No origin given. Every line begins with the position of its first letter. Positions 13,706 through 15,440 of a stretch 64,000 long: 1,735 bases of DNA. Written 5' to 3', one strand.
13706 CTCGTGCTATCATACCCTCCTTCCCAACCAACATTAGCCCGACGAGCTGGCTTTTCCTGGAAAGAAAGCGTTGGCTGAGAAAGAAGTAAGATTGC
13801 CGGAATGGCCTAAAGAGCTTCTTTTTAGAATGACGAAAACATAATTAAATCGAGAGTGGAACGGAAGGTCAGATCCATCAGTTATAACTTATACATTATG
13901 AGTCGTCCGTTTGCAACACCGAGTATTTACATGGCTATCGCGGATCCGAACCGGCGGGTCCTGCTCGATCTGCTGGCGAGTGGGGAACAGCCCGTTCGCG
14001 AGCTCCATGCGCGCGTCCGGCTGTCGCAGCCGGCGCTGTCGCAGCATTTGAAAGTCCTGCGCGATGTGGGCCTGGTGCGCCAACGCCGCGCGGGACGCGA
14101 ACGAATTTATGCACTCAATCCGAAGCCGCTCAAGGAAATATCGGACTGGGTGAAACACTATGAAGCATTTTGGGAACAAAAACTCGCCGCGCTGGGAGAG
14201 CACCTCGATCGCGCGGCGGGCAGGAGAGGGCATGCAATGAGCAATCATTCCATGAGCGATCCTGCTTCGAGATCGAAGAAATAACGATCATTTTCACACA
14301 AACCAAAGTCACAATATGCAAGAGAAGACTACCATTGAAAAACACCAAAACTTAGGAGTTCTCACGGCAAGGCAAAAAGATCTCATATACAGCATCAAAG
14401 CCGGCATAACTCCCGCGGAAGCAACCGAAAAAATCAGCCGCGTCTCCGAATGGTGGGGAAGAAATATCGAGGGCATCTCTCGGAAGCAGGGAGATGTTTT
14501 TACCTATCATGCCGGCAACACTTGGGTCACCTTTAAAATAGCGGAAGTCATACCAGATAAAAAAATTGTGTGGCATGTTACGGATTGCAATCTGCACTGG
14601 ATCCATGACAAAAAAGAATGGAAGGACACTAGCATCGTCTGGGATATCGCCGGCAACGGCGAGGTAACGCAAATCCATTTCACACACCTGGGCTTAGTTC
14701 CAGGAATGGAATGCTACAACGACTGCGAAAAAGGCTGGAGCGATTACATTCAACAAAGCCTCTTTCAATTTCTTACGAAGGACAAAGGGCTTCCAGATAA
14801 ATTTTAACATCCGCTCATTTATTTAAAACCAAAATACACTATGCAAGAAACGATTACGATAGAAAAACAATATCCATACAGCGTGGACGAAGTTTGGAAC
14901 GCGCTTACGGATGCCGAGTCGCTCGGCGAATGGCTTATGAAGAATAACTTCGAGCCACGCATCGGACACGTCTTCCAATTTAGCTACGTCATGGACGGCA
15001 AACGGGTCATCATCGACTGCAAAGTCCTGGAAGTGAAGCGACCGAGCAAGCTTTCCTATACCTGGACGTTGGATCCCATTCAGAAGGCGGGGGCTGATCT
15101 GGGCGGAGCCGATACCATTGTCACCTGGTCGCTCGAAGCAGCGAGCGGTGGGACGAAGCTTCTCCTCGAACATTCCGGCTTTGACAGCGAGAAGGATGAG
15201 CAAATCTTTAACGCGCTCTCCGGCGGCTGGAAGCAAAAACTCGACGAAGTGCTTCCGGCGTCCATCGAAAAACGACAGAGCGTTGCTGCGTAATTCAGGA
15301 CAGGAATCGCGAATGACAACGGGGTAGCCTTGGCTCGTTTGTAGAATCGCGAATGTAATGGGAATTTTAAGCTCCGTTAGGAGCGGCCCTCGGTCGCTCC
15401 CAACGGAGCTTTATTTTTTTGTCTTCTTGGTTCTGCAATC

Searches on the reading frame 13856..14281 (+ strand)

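Call 31: search_protein_families(library=pfam, proteins=[window:13856-14281:+], max_evalue=0.001)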
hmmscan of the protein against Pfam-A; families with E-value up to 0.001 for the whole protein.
window:13856-14281:+ (142 aa): 5 families
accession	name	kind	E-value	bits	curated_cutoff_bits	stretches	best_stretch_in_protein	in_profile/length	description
PF01022.26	HTH_5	-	3.5e-13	49.6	22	1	30-75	1-46/47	Bacterial regulatory protein, arsR family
PF12840.13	HTH_20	-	2e-10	40.9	27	1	28-77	1-51/51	Helix-turn-helix domain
PF12802.13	MarR_2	-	0.00011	22.7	27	1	37-80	11-56/61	MarR family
PF09339.16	HTH_IclR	-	0.00013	22.1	22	1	36-77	8-51/52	IclR helix-turn-helix domain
PF01978.25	TrmB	-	0.00017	21.8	25.6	1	34-89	12-67/68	Sugar-specific transcriptional regulator TrmB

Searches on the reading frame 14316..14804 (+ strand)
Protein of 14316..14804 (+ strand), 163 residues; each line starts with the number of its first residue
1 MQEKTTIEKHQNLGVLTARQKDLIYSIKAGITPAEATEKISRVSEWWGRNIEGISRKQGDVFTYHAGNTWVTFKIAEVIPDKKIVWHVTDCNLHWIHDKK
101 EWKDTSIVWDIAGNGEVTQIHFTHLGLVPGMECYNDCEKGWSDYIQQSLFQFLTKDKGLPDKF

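Call 31: search_protein_families(library=pfam, proteins=[window:14316-14804:+], max_evalue=0.001)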
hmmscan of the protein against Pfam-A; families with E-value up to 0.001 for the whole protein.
window:14316-14804:+ (163 aa): 1 family
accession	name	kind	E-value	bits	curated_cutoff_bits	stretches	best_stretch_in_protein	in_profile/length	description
PF08327.17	AHSA1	-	6.7e-05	23.6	22.1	1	42-149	16-120/125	Activator of Hsp90 ATPase homolog 1-like protein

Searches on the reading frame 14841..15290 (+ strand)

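Call 31: search_protein_families(library=pfam, proteins=[window:14841-15290:+], max_evalue=0.001)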
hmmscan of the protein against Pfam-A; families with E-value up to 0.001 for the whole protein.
window:14841-15290:+ (150 aa): 2 families
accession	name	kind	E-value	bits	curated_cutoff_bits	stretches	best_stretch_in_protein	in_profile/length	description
PF08327.17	AHSA1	-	6.1e-21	75.4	22.1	1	13-136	2-119/125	Activator of Hsp90 ATPase homolog 1-like protein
PF10604.15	Polyketide_cyc2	-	1.4e-06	29.1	27.4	1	5-107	4-102/142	Polyketide cyclase / dehydrase and lipid transport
